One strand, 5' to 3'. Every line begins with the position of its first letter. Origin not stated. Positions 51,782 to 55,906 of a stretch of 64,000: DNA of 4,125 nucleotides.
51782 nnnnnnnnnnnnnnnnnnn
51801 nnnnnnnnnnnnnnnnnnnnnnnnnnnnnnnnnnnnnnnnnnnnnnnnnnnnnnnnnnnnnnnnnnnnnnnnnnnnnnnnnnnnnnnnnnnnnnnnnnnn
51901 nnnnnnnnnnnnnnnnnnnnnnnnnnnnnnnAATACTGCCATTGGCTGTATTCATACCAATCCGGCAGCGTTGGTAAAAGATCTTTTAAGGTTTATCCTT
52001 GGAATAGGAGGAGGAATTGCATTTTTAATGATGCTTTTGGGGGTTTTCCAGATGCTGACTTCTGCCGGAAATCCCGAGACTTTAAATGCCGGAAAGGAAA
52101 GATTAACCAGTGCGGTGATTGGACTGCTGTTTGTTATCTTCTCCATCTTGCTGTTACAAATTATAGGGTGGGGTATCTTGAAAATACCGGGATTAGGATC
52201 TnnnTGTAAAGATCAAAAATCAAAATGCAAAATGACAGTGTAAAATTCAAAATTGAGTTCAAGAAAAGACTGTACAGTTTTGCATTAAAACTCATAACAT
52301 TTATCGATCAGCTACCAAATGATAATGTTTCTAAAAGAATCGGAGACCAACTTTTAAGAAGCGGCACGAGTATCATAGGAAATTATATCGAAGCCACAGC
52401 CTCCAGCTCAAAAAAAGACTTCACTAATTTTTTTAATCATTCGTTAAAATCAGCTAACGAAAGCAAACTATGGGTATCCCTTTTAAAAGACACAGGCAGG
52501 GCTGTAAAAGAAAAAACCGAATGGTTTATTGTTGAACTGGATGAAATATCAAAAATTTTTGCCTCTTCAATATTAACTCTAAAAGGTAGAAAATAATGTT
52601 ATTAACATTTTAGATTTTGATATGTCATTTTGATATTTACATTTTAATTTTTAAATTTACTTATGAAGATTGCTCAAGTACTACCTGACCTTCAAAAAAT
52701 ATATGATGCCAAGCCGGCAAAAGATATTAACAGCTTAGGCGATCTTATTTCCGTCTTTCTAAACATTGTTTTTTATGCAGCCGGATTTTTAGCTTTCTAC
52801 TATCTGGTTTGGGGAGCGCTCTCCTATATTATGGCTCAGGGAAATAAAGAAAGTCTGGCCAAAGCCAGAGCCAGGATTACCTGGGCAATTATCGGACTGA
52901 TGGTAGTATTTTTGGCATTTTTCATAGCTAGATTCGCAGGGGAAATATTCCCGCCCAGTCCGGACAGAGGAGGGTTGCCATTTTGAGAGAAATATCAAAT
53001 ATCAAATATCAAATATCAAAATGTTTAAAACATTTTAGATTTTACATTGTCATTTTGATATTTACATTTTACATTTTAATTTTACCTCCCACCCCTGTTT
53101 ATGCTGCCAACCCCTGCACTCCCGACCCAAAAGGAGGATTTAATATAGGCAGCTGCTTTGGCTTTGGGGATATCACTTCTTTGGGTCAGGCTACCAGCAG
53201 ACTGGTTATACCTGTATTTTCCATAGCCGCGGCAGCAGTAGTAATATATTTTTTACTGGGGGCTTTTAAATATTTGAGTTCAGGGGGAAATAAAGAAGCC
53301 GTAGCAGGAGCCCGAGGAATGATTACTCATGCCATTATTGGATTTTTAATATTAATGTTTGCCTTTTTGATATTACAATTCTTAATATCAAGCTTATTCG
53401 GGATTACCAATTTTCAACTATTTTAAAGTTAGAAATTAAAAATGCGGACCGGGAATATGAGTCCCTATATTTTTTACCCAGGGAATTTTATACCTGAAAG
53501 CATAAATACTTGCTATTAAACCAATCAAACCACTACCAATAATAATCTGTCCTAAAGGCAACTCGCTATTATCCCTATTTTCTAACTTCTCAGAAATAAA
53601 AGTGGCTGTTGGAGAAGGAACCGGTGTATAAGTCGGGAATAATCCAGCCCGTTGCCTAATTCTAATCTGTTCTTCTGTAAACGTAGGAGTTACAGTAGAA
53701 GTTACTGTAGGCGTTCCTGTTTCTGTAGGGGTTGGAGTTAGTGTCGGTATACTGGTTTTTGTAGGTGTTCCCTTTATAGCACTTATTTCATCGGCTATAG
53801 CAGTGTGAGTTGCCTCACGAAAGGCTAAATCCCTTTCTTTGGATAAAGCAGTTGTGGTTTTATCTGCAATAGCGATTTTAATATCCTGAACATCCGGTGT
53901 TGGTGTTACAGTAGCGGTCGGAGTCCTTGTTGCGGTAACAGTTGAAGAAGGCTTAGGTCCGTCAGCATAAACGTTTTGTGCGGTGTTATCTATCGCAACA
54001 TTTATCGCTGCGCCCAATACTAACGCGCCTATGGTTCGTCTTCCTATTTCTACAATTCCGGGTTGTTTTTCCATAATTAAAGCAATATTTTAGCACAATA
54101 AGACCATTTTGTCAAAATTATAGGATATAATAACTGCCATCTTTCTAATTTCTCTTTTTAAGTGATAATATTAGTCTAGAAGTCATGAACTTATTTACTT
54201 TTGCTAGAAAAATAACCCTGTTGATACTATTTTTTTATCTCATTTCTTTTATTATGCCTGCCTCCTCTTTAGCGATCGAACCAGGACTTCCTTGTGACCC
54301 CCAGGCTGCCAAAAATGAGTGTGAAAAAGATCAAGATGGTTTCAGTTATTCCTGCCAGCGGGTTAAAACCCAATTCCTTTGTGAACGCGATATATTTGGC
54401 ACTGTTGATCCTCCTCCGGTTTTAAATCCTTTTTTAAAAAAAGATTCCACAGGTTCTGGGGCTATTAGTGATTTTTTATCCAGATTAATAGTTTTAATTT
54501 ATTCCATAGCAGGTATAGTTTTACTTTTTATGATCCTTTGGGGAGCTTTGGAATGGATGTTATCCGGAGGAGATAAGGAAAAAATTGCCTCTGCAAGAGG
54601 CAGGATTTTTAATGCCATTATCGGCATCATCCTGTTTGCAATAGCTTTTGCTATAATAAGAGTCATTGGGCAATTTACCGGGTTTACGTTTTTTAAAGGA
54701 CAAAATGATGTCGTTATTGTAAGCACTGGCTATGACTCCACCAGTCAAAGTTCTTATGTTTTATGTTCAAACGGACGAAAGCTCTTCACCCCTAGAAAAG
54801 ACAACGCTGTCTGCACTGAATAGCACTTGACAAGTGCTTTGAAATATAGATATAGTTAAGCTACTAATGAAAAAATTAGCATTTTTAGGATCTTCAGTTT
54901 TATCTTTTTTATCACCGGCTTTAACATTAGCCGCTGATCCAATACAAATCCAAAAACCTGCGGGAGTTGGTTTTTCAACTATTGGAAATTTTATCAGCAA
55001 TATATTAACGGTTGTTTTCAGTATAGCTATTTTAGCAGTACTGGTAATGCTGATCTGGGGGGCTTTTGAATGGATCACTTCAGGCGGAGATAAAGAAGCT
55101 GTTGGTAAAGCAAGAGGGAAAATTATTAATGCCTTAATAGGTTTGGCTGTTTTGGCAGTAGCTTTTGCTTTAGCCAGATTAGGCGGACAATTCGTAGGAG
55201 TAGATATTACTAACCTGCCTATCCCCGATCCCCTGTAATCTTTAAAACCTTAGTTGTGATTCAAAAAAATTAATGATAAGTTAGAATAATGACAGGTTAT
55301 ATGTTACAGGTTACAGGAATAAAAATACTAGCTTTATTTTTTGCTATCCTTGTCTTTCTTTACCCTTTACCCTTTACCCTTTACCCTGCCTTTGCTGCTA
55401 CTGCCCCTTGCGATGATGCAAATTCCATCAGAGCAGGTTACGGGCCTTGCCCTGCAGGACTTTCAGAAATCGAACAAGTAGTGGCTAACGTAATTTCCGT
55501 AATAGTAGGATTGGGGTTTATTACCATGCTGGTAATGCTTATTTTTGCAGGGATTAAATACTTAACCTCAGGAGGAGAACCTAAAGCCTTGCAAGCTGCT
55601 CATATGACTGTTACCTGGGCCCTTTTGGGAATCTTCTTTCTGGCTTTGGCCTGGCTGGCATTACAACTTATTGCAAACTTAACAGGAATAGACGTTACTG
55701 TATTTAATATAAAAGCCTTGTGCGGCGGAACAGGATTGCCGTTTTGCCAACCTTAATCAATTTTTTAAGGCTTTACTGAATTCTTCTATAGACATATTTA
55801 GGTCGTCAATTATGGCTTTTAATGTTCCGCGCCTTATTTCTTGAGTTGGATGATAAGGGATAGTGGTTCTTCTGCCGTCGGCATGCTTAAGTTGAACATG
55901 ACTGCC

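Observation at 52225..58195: Array of six paralogous TrbC/VirB2-like pilin genes with a VirB6-like membrane protein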

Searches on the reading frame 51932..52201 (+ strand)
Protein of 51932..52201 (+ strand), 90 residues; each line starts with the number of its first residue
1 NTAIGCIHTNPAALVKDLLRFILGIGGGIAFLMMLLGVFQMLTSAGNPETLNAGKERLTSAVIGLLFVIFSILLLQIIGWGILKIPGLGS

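Call 39: search_solved_structures(query=A3, max_evalue=10, show_alignments=2)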
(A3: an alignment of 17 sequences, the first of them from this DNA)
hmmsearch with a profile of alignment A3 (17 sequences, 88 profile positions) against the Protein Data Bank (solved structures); distinct sequences matched with E-value up to 10: 22.
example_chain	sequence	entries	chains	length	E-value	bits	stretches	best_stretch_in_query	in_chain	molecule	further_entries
9j2f_B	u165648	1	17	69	0.43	13.9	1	7-37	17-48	Antenna complex alpha/beta subunit domain-containing protein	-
7unj_A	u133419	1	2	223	0.55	13.6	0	18-57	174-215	SP1-ZnPPaM designed chlorophyll dimer protein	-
6et5_1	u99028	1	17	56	0.74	13.2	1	14-37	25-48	Light-harvesting protein B-1015 beta chain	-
1ehk_A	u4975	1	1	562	2.9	11.3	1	10-49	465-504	BA3-TYPE CYTOCHROME-C OXIDASE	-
1xme_A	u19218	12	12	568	2.9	11.2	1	10-49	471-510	Cytochrome c oxidase polypeptide I | Cytochrome c oxidase subunit 1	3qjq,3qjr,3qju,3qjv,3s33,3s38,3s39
2qpd_A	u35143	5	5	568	2.9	11.2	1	10-49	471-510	Cytochrome c oxidase subunit 1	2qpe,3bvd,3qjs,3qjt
4fa7_A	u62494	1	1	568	2.9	11.2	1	10-49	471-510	Cytochrome c oxidase subunit 1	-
4faa_A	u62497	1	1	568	2.9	11.2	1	10-49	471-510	Cytochrome c oxidase subunit 1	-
4gp4_A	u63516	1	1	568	2.9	11.2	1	10-49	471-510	Cytochrome c oxidase subunit 1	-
4gp5_A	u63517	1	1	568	2.9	11.2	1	10-49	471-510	Cytochrome c oxidase subunit 1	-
4gp8_A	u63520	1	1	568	2.9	11.2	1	10-49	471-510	Cytochrome c oxidase subunit 1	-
4n4y_A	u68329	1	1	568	2.9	11.2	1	10-49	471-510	Cytochrome c oxidase subunit 1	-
3s8f_A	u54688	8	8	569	2.9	11.2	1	10-49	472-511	Cytochrome c oxidase subunit 1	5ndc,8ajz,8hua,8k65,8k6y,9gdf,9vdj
3s8g_A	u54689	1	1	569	2.9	11.2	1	10-49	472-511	Cytochrome c oxidase subunit 1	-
4g70_A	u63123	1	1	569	2.9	11.2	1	10-49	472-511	Cytochrome c oxidase subunit 1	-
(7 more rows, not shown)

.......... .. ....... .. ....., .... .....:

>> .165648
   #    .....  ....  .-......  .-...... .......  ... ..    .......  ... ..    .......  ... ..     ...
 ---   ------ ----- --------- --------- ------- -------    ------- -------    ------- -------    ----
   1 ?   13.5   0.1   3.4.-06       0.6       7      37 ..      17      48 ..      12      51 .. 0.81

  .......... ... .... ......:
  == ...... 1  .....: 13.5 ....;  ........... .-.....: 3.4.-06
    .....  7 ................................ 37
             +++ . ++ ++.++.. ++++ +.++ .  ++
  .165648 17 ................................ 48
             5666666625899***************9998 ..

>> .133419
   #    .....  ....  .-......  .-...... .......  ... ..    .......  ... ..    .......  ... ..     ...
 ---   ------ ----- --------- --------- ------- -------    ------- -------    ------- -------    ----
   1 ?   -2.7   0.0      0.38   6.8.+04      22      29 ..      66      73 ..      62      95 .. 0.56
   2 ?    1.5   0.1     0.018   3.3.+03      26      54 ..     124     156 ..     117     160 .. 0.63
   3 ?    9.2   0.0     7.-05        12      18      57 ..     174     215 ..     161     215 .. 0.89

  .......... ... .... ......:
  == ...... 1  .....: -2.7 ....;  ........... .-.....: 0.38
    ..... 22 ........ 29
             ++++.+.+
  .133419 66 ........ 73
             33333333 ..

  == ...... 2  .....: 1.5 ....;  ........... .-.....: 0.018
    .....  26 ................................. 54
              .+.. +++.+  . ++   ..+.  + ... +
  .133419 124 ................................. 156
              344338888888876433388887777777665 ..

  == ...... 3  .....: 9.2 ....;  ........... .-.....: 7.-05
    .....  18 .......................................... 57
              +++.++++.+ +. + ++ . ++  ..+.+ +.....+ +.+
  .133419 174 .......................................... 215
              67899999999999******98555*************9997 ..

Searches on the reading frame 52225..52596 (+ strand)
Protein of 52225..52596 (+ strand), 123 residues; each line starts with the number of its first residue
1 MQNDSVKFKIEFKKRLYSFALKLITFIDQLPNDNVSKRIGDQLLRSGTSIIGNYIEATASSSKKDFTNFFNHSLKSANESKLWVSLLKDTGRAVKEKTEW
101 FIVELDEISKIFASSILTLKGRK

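Call 3: search_protein_families(library=pfam, proteins=[window:52225-52596:+], max_evalue=1)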
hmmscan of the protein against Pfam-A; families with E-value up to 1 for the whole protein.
window:52225-52596:+ (123 aa): 2 families
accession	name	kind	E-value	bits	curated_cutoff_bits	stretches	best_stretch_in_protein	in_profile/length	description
PF05635.17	23S_rRNA_IVP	-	3.1e-17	63.2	33.8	1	11-112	4-104/106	23S rRNA-intervening sequence protein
PF21637.2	DUF6856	-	0.029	14.8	24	0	47-79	20-54/206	Family of unknown function (DUF6856)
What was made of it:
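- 52225..52596 (+): 23S-rRNA-intervening-sequence protein gene inserted between pilins 1 and 2. Not part of the machinery. PF05635 at 63.2 bits (call 3).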

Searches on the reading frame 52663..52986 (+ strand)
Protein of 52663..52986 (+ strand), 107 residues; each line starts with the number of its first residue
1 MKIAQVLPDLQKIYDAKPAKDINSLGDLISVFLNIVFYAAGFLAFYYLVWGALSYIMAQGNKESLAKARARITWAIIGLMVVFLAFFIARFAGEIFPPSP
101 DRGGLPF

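Call 3: search_protein_families(library=pfam, proteins=[window:52663-52986:+], max_evalue=1)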
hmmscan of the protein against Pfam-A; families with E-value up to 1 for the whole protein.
window:52663-52986:+ (107 aa): 6 families
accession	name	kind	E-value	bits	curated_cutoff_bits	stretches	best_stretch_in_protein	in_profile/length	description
PF18895.5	T4SS_pilin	-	2.9e-09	37.3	26.6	1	24-91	4-70/71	Type IV secretion system pilin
PF06664.17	WLS-like_TM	-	0.001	18.9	28.3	1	29-94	148-214/247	Wntless-like, transmembrane domain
PF01312.24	Bac_export_2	-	0.024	14.3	24.4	1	4-88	107-190/335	FlhB HrpN YscU SpaS Family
PF20990.2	DUF2207_C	-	0.06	13.5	33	1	5-91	109-184/247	Predicted membrane protein (DUF2207) C-terminal domain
PF14293.11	YWFCY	-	0.14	12.6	24.4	1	46-91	65-110/144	YWFCY protein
PF00060.32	Lig_chan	-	0.27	11.5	30.8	1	45-92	43-91/146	Ligand-gated ion channel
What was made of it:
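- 52663..52986 (+): Pilin 2 (107 aa): no N-terminal signal peptide, and a conserved extreme C-terminal GGxPF. PF18895 at 37.3 bits (call 3).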

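Call 91: search_protein_families(library=ncbifam, proteins=[window:52663-52986:+], max_evalue=0.01)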
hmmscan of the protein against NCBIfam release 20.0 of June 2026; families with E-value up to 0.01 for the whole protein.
window:52663-52986:+ (107 aa): 2 families
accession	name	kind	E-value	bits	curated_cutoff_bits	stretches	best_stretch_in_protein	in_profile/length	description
NF045849.1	ICE_MMCAP2_0565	equivalog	5.5e-07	29.2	40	1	23-90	7-74/80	Mbov_0395 family pilin-like conjugal transfer protein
TIGR01404.2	FlhB_rel_III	equivalog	0.0057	16.1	358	1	5-91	110-199/341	type III secretion system export apparatus subunit SctU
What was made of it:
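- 52663..52986 (+): NF045849 Mbov_0395 pilin-like at E 5.5e-07, covering 7-74 of 80 profile positions, below the cut-off (call 91).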

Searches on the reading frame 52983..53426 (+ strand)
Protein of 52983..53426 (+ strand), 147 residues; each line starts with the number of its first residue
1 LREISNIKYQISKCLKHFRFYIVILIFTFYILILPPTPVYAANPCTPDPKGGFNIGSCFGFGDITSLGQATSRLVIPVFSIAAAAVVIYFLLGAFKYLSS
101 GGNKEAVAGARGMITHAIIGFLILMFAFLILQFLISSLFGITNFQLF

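Call 3: search_protein_families(library=pfam, proteins=[window:52983-53426:+], max_evalue=1)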
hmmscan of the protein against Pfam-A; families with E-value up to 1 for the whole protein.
window:52983-53426:+ (147 aa): 1 family
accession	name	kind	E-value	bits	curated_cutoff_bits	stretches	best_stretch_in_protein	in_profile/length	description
PF18895.5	T4SS_pilin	-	1.1e-07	32.2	26.6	1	66-134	4-71/71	Type IV secretion system pilin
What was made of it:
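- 52983..53426 (+): Pilin 3 (147 aa from a TTG start that overlaps the stop of pilin 2): signal peptide and an N-terminal tail with two Cys. PF18895 at 32.2 bits (call 3).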

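Call 91: search_protein_families(library=ncbifam, proteins=[window:52983-53426:+], max_evalue=0.01)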
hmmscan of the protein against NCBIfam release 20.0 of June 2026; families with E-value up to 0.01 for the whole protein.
window:52983-53426:+ (147 aa): 0 families

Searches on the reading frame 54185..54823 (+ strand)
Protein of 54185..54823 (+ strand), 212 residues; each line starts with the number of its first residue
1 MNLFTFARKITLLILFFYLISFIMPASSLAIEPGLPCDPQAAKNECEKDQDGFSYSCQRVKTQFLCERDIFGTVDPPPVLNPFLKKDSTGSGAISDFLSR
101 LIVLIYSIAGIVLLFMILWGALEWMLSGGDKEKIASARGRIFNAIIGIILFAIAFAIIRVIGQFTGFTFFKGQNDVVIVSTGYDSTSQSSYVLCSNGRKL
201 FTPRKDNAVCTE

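Call 3: search_protein_families(library=pfam, proteins=[window:54185-54823:+], max_evalue=1)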
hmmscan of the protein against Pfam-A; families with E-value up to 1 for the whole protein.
window:54185-54823:+ (212 aa): 1 family
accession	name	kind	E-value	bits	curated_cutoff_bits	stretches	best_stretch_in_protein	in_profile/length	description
PF18895.5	T4SS_pilin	-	3.9e-10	40.1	26.6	1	91-161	2-71/71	Type IV secretion system pilin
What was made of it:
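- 54185..54823 (+): Pilin 4 (212 aa): signal peptide, an N-terminal tail with four Cys, the module, and a C-terminal tail with two Cys. PF18895 at 40.1 bits (call 3).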

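Call 9: search_protein_families(library=ncbifam, proteins=[window:54185-54823:+], max_evalue=0.01)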
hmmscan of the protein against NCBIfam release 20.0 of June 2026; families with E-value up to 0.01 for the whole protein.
window:54185-54823:+ (212 aa): 1 family
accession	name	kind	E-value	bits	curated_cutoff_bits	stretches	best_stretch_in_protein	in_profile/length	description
NF045849.1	ICE_MMCAP2_0565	equivalog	0.003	17.2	40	1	105-161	17-76/80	Mbov_0395 family pilin-like conjugal transfer protein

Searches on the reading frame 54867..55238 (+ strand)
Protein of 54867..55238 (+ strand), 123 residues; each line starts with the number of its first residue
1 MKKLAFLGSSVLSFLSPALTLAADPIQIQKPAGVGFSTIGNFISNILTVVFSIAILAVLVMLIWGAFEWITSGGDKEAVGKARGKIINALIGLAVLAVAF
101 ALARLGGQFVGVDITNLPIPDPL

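Call 3: search_protein_families(library=pfam, proteins=[window:54867-55238:+], max_evalue=1)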
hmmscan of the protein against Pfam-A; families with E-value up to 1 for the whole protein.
window:54867-55238:+ (123 aa): 5 families
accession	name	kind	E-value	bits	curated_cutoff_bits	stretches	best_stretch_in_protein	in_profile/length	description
PF18895.5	T4SS_pilin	-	8e-10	39.1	26.6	1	38-103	4-68/71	Type IV secretion system pilin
PF19607.4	DUF6112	-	0.0065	16.7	25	1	36-99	13-73/88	Family of unknown function (DUF6112)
PF04290.18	DctQ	-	0.049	14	28.3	1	45-105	63-126/132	Tripartite ATP-independent periplasmic transporters, DctQ component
PF19297.4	QcrA_N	-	0.078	12.8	27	1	49-106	61-118/222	QcrA subunit N-terminal region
PF14110.11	DUF4282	-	0.38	11.8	27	1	45-106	11-67/86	Domain of unknown function (DUF4282)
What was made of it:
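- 54867..55238 (+): Pilin 5 (123 aa): the simplest form, signal peptide plus module with no Cys. Candidate major subunit. PF18895 at 39.1 bits (call 3).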

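Call 71: search_protein_families(library=phrogs, proteins=[window:54867-55238:+], max_evalue=0.01)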
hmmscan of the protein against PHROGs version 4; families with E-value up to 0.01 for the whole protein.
window:54867-55238:+ (123 aa): 0 families

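Call 91: search_protein_families(library=ncbifam, proteins=[window:54867-55238:+], max_evalue=0.01)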
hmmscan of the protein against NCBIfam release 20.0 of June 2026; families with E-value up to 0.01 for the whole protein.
window:54867-55238:+ (123 aa): 1 family
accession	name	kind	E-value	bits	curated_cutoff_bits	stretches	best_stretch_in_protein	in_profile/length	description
NF045849.1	ICE_MMCAP2_0565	equivalog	8.2e-06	25.4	40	1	37-103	7-73/80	Mbov_0395 family pilin-like conjugal transfer protein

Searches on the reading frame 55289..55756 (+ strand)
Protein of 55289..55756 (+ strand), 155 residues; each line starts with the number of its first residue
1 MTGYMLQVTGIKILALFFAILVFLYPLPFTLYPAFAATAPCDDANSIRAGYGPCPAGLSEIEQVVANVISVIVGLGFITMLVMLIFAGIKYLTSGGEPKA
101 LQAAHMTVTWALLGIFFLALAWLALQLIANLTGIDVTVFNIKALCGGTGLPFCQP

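Call 3: search_protein_families(library=pfam, proteins=[window:55289-55756:+], max_evalue=1)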
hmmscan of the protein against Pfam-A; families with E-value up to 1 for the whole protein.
window:55289-55756:+ (155 aa): 2 families
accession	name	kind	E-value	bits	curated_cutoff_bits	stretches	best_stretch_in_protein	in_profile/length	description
PF18895.5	T4SS_pilin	-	5.2e-08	33.3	26.6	1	59-123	3-66/71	Type IV secretion system pilin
PF10999.13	DUF2839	-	0.2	12.5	22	1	100-129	32-61/67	Protein of unknown function (DUF2839)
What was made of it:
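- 55289..55756 (+): Pilin 6 (155 aa): signal peptide, and Cys pairs in both the N- and C-terminal tails. PF18895 at 33.3 bits (call 3).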

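Call 91: search_protein_families(library=ncbifam, proteins=[window:55289-55756:+], max_evalue=0.01)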
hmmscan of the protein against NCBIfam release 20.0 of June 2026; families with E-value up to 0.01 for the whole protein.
window:55289-55756:+ (155 aa): 1 family
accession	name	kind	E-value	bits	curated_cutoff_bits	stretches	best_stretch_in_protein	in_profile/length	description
NF045849.1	ICE_MMCAP2_0565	equivalog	0.0036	17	40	1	60-129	8-77/80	Mbov_0395 family pilin-like conjugal transfer protein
